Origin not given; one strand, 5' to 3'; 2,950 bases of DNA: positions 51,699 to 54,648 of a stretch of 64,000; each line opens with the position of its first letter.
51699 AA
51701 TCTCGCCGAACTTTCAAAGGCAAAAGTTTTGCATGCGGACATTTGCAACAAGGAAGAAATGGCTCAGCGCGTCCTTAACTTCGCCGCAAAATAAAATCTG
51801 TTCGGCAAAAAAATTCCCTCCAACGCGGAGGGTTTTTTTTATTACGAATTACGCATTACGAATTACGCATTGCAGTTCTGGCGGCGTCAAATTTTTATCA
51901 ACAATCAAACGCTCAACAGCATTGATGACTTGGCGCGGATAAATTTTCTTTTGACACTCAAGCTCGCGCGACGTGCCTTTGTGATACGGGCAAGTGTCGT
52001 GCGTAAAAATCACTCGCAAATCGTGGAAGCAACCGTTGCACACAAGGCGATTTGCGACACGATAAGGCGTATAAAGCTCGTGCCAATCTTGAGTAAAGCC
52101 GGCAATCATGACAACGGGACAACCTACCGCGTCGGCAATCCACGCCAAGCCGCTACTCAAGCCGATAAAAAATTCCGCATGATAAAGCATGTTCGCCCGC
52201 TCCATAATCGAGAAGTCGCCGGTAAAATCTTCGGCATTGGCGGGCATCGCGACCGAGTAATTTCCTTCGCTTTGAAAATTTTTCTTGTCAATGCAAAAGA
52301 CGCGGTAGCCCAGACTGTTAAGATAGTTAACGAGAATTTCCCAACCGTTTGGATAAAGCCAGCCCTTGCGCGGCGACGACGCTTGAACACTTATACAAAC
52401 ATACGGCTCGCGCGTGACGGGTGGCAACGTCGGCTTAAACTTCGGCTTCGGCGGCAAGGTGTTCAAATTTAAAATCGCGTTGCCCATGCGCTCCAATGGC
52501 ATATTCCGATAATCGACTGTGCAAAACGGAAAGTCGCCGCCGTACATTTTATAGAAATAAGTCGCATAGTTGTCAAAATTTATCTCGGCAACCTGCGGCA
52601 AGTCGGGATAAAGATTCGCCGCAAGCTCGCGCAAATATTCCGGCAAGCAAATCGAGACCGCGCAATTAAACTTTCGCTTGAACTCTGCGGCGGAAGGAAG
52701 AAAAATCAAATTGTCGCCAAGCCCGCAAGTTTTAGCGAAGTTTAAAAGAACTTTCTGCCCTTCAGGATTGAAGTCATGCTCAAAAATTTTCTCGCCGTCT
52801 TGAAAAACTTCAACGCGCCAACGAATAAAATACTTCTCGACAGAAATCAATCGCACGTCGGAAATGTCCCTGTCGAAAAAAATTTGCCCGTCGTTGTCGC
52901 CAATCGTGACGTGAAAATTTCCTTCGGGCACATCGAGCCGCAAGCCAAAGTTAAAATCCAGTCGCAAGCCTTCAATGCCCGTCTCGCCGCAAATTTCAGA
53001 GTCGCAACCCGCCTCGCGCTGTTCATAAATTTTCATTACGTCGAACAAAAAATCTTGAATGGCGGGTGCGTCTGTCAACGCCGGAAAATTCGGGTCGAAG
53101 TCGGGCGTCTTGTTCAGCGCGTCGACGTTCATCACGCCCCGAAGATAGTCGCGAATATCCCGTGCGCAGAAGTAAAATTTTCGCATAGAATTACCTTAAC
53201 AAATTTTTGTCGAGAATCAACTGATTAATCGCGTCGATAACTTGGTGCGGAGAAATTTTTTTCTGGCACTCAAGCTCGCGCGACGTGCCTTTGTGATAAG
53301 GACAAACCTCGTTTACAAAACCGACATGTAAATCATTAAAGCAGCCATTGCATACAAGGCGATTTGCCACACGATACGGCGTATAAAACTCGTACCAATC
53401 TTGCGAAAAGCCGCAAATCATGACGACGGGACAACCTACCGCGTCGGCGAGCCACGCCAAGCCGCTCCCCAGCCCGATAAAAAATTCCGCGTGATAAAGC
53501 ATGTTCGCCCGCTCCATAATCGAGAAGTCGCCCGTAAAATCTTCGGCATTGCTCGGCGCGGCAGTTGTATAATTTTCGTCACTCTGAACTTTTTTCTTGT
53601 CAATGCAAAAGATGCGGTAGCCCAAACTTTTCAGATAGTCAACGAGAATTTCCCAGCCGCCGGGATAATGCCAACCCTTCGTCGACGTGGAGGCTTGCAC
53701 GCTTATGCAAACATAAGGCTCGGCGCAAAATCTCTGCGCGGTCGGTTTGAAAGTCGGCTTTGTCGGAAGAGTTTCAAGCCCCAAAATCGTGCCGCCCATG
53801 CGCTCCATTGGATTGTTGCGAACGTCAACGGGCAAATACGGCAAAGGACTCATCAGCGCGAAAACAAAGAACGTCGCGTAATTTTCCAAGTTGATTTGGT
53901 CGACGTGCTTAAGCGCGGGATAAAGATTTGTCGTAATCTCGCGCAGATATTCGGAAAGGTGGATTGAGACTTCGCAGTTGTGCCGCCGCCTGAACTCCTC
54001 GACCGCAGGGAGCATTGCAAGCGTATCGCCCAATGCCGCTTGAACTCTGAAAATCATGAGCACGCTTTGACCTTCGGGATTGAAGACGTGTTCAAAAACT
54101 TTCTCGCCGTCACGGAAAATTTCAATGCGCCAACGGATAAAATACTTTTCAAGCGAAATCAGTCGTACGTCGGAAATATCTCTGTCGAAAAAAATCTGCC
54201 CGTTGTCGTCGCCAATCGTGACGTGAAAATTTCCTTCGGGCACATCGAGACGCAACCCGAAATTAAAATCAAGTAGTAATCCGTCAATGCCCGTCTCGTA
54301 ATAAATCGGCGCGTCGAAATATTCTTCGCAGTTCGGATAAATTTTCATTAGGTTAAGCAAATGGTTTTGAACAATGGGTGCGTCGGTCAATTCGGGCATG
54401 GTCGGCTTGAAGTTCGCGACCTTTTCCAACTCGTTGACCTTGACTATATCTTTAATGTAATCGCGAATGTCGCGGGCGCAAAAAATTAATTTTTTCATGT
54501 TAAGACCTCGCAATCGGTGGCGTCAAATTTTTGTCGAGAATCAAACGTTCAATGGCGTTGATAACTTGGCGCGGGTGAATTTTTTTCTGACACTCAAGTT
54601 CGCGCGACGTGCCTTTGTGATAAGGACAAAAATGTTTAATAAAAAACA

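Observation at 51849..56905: queD-queE translationally coupled to three TibC-like glycosyltransferases, with no queC, back-to-back with a Type III R-M operon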

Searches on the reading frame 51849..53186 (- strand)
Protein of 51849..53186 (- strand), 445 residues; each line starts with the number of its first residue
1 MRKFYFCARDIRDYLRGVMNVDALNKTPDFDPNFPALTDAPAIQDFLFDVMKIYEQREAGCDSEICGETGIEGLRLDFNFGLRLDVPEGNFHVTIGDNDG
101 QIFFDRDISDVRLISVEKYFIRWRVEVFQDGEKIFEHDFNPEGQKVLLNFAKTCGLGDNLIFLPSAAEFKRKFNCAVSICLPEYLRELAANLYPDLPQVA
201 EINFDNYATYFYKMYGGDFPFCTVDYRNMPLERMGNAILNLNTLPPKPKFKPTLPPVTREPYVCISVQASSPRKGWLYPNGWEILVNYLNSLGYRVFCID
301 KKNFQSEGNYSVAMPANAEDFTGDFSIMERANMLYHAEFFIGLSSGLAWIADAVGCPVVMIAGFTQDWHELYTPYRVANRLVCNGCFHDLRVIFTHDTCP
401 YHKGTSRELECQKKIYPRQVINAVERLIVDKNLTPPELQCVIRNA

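Call 3: search_protein_families(library=pfam, proteins=[window:51849-53186:-], max_evalue=0.01)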
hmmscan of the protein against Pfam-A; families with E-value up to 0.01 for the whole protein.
window:51849-53186:- (445 aa): 2 families
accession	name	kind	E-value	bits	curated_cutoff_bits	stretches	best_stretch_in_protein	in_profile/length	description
PF21129.3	TibC_1st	-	2.3e-14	53.6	27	1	70-131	1-63/63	Glycosyltransferase TibC, N-terminal domain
PF01075.23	Glyco_transf_9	-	5.3e-07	29.6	22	1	258-383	103-228/247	Glycosyltransferase family 9 (heptosyltransferase)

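Call 4: search_protein_families(library=ncbifam, proteins=[window:51849-53186:-], max_evalue=0.01)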
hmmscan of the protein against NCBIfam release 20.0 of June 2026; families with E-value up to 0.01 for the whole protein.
window:51849-53186:- (445 aa): 5 families
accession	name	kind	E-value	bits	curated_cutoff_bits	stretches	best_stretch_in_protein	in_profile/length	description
TIGR04414.1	hepto_Aah_TibC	equivalog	1.3e-100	337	200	1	66-427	4-374/374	autotransporter strand-loop-strand O-heptosyltransferase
NF007742.0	PRK10422.1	equivalog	0.00018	20.4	467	1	320-390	246-314/352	lipopolysaccharide core heptosyltransferase RfaQ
TIGR02201.1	heptsyl_trn_III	equivalog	0.00019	20.6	170.2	1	260-391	181-313/344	putative lipopolysaccharide heptosyltransferase III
TIGR04372.1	glycosyl_04372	domain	0.0051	16.3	45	1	336-373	85-123/207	TIGR04372 family glycosyltransferase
TIGR02193.1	heptsyl_trn_I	equivalog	0.0056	15.9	185.3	1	254-369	174-288/320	lipopolysaccharide heptosyltransferase I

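Call 54: search_protein_families(library=padloc, proteins=[window:51849-53186:-], max_evalue=0.001)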
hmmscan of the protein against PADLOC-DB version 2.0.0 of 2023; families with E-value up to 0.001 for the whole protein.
window:51849-53186:- (445 aa): 0 families

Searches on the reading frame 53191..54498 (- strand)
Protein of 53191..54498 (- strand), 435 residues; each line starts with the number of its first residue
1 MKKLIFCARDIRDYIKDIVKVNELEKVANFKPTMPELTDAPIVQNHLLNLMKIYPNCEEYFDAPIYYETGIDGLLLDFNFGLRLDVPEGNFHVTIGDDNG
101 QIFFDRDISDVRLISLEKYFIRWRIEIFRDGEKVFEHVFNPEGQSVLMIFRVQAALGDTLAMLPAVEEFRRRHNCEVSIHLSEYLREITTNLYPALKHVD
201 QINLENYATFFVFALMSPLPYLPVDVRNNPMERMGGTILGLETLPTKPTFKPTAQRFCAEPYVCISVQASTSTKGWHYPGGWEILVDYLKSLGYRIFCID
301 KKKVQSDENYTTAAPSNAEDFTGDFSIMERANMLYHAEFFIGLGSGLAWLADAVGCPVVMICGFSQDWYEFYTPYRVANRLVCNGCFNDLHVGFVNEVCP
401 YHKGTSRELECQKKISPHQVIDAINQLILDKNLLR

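Call 3: search_protein_families(library=pfam, proteins=[window:53191-54498:-], max_evalue=0.01)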
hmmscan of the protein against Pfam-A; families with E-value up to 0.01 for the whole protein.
window:53191-54498:- (435 aa): 2 families
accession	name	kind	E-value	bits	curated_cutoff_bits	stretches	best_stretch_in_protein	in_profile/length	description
PF21129.3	TibC_1st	-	6.1e-14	52.3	27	1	72-131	3-63/63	Glycosyltransferase TibC, N-terminal domain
PF01075.23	Glyco_transf_9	-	3.5e-07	30.2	22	1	254-379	98-224/247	Glycosyltransferase family 9 (heptosyltransferase)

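Call 4: search_protein_families(library=ncbifam, proteins=[window:53191-54498:-], max_evalue=0.01)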
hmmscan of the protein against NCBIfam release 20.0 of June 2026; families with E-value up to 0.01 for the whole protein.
window:53191-54498:- (435 aa): 4 families
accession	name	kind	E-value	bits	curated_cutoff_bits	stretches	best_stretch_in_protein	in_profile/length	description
TIGR04414.1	hepto_Aah_TibC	equivalog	3.1e-105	352.2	200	1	67-426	5-373/374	autotransporter strand-loop-strand O-heptosyltransferase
TIGR02201.1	heptsyl_trn_III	equivalog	1.4e-05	24.3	170.2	1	258-390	179-312/344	putative lipopolysaccharide heptosyltransferase III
NF007742.0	PRK10422.1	equivalog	4.3e-05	22.5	467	1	260-388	183-312/352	lipopolysaccharide core heptosyltransferase RfaQ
TIGR02193.1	heptsyl_trn_I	equivalog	8.1e-05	22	185.3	1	253-369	173-288/320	lipopolysaccharide heptosyltransferase I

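Call 54: search_protein_families(library=padloc, proteins=[window:53191-54498:-], max_evalue=0.001)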
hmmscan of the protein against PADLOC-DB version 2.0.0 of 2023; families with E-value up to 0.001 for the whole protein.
window:53191-54498:- (435 aa): 0 families
